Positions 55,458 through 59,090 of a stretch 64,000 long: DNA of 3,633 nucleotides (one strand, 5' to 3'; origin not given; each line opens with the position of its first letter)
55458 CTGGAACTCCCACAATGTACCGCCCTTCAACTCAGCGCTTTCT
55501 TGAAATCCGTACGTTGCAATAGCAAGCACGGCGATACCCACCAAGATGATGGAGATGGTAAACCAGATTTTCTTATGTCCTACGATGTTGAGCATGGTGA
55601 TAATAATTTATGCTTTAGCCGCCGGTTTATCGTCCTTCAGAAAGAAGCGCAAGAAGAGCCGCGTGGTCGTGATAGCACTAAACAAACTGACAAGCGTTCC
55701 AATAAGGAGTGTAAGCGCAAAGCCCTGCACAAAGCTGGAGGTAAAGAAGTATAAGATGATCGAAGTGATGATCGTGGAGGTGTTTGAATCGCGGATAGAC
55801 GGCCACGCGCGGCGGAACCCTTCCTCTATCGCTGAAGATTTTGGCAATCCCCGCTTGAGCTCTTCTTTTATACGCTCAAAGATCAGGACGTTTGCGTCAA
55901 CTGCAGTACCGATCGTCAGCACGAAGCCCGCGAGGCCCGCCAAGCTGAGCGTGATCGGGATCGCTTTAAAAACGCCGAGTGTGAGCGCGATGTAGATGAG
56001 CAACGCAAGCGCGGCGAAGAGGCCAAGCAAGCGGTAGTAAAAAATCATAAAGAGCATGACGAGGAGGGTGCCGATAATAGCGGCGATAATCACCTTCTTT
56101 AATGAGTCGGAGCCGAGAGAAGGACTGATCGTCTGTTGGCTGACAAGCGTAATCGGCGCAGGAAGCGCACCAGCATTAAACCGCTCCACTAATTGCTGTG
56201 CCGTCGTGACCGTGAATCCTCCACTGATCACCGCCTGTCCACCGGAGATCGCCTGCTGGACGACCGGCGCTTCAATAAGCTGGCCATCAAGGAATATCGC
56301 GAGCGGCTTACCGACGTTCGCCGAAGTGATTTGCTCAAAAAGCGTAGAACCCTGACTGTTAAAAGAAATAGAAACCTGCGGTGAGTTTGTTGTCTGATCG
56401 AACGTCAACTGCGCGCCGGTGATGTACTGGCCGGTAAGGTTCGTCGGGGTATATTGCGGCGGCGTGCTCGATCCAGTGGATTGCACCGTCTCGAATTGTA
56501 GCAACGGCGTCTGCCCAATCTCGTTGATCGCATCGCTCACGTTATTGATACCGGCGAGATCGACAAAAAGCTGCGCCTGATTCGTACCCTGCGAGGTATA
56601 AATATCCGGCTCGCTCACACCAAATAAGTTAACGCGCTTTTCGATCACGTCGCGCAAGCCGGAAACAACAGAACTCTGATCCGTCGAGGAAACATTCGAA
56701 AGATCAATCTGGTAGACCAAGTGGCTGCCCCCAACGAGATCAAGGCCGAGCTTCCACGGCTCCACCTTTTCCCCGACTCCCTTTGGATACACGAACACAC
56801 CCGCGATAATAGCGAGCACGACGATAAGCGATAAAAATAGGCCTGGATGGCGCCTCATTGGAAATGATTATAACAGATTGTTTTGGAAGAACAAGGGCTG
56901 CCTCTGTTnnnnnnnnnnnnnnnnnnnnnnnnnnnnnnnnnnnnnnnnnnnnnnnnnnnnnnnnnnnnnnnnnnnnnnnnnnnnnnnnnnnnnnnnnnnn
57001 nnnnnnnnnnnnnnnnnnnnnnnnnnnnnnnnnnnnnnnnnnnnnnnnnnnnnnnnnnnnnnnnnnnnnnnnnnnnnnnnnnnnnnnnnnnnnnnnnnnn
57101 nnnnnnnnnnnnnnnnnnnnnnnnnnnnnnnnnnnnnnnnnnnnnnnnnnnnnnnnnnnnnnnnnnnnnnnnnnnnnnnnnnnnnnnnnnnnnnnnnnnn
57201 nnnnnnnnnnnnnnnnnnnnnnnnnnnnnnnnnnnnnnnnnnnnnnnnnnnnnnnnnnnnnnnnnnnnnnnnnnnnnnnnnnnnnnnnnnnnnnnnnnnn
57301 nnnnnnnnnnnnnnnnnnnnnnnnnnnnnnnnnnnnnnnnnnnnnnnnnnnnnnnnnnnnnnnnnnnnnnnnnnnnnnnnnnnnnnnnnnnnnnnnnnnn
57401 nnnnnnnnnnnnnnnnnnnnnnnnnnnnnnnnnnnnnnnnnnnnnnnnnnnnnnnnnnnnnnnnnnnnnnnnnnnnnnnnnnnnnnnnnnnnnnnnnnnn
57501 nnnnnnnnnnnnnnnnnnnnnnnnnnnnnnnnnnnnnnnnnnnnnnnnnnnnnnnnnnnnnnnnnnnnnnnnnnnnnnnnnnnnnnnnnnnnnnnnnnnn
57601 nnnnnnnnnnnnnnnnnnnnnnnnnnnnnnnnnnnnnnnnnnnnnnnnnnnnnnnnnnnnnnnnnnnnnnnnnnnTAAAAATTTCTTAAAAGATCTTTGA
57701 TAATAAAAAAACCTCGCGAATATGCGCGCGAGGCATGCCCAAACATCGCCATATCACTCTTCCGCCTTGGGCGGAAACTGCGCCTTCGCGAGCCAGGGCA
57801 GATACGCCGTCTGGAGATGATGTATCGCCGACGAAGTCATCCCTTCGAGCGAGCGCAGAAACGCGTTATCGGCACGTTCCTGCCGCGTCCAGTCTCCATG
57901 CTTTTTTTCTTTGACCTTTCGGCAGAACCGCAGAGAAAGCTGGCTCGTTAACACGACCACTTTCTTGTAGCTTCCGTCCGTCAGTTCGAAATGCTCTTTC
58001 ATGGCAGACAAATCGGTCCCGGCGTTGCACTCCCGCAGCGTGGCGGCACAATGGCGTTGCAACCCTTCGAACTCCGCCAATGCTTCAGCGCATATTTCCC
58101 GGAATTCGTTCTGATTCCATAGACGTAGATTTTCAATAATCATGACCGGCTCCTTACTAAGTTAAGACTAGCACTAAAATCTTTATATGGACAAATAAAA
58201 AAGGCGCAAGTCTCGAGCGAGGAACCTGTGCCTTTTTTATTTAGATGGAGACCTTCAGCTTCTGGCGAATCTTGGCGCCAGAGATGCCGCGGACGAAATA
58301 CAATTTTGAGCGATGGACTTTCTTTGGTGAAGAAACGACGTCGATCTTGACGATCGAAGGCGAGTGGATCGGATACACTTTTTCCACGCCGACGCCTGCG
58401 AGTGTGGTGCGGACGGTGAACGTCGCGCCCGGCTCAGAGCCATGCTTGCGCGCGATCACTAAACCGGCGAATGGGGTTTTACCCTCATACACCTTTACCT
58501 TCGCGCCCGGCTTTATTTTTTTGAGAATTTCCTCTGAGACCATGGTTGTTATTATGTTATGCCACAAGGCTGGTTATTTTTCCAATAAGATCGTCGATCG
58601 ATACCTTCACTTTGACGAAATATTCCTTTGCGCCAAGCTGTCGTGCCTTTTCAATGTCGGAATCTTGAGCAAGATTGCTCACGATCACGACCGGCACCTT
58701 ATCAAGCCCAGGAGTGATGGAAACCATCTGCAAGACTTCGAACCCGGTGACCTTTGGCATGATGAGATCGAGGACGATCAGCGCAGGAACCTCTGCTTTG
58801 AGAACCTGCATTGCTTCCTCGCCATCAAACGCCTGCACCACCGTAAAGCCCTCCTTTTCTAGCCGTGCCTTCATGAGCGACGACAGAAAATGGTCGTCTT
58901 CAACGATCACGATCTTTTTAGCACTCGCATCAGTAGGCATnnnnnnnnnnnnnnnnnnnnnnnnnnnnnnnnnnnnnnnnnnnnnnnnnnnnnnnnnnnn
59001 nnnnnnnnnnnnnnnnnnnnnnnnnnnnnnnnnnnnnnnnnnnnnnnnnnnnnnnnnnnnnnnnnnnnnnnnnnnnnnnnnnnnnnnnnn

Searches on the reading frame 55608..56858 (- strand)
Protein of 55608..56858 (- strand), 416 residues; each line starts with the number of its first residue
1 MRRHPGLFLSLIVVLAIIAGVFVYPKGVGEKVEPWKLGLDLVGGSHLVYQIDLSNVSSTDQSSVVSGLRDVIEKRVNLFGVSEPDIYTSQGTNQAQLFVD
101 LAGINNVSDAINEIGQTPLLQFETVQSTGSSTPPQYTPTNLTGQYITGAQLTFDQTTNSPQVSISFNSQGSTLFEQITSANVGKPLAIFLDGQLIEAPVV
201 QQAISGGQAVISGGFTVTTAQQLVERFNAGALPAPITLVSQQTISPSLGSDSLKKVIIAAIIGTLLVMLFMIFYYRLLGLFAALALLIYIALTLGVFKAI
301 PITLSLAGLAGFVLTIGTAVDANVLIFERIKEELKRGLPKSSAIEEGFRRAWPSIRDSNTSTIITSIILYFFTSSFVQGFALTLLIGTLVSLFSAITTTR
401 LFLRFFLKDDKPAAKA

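Call 43: search_protein_families(library=pfam, proteins=[window:55608-56858:-])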
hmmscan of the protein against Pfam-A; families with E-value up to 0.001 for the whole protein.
window:55608-56858:- (416 aa): 5 families
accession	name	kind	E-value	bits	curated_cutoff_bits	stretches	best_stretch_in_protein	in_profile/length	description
PF22599.2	SecDF_P1_head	-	6.7e-31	107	27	1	139-234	19-114/114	SecDF, P1 head subdomain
PF02355.23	SecD_SecF_C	-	3.1e-17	63.1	20.5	1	237-400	14-180/189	Protein export membrane protein SecD/SecF, C-terminal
PF21760.3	SecD_1st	-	4e-11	42.6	27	1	69-126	5-59/60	Protein translocase subunit SecDF, P1 domain, N-terminal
PF03176.21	MMPL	-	4.2e-10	39.5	20.5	1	255-398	146-294/333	MMPL family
PF00873.25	ACR_tran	-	1.4e-07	30.1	28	1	250-410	327-493/1021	AcrB/AcrD/AcrF family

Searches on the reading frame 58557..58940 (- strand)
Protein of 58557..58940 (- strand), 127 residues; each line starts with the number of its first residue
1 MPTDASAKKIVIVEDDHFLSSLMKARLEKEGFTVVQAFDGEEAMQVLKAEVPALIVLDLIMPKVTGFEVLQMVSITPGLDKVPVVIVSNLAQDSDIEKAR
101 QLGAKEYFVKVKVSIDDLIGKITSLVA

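Call 81: search_protein_families(library=pfam, proteins=[window:58557-58940:-])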
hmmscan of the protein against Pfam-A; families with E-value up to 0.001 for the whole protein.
window:58557-58940:- (127 aa): 1 family
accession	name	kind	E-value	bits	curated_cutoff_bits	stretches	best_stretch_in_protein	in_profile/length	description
PF00072.30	Response_reg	-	4.8e-21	75.4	30.2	1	10-119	1-107/111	Response regulator receiver domain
